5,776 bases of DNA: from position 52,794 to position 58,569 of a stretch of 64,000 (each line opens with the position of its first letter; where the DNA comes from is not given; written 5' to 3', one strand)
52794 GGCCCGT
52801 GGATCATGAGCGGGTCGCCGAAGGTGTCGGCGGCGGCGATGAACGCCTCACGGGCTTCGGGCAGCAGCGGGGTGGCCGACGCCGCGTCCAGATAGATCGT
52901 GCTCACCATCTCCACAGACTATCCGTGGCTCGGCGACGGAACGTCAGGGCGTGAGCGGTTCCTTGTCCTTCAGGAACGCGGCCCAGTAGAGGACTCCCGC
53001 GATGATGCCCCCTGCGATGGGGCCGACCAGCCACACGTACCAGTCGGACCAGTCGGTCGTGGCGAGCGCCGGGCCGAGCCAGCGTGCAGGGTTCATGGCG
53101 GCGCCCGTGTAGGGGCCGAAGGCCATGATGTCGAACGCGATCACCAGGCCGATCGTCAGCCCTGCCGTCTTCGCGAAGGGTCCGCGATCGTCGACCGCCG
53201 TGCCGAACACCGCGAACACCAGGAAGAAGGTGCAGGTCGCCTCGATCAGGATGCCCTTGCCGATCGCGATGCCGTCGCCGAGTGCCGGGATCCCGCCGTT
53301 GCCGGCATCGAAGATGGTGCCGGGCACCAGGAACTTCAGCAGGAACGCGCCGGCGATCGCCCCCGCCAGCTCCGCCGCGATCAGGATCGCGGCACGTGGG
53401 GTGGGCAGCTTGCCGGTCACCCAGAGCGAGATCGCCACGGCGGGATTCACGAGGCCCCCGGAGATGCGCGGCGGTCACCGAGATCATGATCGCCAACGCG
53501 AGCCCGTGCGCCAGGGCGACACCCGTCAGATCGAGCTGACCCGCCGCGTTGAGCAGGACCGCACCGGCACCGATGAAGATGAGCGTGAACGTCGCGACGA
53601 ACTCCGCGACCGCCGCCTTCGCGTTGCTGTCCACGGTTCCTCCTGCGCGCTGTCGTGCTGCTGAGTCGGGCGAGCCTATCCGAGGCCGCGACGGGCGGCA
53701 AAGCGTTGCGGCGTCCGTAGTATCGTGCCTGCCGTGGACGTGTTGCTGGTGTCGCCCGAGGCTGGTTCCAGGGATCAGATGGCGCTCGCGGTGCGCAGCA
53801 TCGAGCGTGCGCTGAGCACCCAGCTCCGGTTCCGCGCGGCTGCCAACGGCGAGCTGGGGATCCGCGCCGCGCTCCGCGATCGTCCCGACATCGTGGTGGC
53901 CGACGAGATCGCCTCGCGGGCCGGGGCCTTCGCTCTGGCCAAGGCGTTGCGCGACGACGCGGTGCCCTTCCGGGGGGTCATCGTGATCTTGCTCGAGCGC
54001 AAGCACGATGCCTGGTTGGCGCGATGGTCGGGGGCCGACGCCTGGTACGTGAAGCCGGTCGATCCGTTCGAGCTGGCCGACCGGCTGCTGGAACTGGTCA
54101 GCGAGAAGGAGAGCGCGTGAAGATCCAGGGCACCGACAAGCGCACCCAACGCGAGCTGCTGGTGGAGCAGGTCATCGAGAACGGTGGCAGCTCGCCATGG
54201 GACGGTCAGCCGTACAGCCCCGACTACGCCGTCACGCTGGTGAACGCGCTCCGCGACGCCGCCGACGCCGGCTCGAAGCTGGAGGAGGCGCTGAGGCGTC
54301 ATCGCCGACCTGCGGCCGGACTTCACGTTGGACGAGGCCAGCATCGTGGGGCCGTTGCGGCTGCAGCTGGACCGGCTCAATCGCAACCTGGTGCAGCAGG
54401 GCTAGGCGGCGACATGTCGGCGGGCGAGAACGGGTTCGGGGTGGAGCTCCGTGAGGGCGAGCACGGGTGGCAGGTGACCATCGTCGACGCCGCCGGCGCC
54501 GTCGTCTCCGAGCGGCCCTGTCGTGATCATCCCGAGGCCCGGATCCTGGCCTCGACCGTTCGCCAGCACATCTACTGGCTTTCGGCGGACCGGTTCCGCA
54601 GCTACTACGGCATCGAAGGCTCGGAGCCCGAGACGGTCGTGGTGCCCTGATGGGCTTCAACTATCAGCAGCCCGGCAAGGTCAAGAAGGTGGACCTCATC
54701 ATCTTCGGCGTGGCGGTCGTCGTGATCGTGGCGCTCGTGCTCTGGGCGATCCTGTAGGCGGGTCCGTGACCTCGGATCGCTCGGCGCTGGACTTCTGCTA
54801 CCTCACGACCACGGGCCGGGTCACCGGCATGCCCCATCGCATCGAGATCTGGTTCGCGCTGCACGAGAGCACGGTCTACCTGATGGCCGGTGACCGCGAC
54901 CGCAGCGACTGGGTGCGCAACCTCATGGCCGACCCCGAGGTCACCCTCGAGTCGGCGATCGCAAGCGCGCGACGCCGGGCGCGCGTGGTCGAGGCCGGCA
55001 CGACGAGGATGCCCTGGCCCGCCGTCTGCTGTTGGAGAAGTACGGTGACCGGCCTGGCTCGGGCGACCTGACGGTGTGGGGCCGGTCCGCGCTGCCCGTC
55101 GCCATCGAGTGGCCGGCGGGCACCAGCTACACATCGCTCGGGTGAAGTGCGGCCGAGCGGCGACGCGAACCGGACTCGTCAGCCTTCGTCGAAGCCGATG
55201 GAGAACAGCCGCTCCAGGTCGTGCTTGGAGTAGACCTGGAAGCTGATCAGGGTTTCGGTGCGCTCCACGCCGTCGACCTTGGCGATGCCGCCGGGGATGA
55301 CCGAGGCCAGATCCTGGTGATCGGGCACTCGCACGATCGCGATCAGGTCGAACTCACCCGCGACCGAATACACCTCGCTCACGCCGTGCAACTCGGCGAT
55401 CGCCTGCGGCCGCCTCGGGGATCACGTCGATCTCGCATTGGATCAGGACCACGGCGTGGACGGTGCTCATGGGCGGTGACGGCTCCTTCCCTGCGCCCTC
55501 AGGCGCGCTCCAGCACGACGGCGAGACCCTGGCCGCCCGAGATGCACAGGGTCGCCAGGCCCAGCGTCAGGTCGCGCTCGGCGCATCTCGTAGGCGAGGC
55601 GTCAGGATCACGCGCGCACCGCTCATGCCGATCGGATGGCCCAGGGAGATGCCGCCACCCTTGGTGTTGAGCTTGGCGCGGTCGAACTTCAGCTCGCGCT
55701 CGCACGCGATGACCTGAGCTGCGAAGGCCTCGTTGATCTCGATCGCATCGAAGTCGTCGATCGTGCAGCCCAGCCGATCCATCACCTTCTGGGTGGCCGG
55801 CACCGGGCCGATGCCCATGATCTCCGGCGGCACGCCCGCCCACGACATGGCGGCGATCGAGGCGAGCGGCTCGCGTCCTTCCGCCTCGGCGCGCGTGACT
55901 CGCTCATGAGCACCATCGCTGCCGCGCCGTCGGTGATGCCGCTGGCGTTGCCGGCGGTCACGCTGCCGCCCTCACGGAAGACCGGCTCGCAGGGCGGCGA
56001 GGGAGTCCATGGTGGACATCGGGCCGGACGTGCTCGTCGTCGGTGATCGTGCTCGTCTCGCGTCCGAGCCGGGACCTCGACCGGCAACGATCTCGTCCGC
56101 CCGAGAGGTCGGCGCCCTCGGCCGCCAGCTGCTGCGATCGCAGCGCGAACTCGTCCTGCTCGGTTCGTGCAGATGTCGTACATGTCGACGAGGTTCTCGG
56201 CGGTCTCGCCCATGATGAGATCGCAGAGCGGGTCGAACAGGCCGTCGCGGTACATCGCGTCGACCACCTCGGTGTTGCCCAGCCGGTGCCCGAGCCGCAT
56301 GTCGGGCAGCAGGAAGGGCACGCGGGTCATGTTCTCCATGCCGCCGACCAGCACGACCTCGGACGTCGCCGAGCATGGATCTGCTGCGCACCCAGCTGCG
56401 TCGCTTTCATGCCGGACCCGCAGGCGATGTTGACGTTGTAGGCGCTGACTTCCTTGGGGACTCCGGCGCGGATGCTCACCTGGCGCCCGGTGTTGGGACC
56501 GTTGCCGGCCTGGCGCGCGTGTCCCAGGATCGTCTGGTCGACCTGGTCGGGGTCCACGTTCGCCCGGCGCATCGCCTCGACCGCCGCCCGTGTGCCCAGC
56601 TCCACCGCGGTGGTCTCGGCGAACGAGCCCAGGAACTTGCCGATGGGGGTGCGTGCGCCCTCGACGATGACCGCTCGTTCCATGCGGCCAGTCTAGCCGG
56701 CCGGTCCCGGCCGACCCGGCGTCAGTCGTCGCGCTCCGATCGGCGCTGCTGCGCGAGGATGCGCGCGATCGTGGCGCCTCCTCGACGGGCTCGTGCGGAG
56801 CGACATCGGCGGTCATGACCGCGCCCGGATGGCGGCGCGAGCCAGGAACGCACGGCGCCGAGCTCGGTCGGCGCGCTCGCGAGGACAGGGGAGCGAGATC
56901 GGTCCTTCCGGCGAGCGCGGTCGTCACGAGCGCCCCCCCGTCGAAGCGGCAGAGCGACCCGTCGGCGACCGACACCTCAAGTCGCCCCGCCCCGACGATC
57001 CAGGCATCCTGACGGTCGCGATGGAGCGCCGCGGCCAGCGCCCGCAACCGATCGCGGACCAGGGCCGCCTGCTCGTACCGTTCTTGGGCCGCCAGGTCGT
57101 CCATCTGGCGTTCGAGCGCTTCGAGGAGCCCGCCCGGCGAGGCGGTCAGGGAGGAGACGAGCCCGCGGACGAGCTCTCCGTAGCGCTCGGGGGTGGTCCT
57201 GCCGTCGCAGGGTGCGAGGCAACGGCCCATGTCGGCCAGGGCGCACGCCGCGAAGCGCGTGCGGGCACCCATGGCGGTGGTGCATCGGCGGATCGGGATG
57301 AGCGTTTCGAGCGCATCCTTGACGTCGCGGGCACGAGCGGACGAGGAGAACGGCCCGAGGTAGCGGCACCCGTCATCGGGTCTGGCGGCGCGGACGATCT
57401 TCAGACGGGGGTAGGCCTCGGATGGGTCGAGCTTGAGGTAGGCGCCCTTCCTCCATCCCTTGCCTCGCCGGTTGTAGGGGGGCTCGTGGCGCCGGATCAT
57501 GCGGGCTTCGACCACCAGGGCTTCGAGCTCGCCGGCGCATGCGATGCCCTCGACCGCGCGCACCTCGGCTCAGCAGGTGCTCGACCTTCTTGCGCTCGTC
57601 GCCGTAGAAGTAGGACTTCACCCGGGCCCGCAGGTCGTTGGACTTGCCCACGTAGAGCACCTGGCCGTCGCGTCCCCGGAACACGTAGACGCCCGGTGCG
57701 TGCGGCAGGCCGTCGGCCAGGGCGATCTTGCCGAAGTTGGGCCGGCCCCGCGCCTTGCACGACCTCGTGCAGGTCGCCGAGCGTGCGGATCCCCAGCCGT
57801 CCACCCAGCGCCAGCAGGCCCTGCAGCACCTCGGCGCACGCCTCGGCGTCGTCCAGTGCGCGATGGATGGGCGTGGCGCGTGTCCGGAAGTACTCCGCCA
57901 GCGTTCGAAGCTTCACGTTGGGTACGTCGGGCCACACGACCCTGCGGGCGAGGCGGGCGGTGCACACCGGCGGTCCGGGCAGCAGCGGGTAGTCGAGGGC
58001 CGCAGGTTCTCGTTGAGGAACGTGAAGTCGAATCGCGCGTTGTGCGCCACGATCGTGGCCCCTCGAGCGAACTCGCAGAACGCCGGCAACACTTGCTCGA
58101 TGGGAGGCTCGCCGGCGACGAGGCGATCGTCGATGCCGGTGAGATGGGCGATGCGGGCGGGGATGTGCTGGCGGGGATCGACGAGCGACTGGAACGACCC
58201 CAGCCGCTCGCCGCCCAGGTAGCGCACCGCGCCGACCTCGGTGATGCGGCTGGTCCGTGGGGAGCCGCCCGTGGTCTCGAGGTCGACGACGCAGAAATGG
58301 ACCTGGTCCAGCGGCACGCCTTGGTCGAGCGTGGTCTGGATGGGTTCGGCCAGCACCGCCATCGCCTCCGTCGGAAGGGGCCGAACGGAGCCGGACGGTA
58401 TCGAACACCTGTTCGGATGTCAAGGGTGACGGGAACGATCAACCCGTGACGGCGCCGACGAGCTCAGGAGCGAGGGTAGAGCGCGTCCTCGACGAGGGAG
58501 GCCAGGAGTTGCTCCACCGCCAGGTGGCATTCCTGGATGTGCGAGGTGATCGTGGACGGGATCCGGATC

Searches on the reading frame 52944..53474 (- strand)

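Call 57: search_protein_families(library=pfam, proteins=[window:52944-53474:-], max_evalue=0.00001)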
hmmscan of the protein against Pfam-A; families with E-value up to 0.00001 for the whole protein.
window:52944-53474:- (176 aa): 1 family
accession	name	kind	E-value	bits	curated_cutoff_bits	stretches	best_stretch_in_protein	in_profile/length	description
PF00230.25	MIP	-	1.1e-39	137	25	1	4-163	64-222/222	Major intrinsic protein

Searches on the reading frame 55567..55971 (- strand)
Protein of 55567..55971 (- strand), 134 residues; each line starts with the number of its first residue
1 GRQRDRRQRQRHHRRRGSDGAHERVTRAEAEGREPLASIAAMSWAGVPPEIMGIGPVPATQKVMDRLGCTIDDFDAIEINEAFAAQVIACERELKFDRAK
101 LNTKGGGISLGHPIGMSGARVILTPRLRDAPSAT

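Call 58: search_protein_families(library=pfam, proteins=[window:55567-55971:-], max_evalue=0.00001)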
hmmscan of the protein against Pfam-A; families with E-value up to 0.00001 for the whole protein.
window:55567-55971:- (134 aa): 1 family
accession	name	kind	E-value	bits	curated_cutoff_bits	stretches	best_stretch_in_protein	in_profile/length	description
PF02803.24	Thiolase_C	-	1.6e-34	118.6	27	1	34-124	2-92/123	Thiolase, C-terminal domain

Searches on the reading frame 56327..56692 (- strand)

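Call 58: search_protein_families(library=pfam, proteins=[window:56327-56692:-], max_evalue=0.00001)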
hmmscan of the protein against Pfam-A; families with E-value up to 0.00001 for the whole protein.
window:56327-56692:- (121 aa): 1 family
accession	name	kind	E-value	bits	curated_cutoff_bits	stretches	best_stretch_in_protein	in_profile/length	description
PF00108.29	Thiolase_N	-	2.6e-27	96.3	26.4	1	8-107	2-101/260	Thiolase, N-terminal domain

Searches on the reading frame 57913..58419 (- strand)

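Call 58: search_protein_families(library=pfam, proteins=[window:57913-58419:-], max_evalue=0.00001)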
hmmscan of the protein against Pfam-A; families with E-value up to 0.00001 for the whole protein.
window:57913-58419:- (168 aa): 1 family
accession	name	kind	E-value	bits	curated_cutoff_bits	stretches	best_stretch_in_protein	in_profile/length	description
PF00929.31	RNase_T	-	1.1e-18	68.8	24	1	44-140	2-104/164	Exonuclease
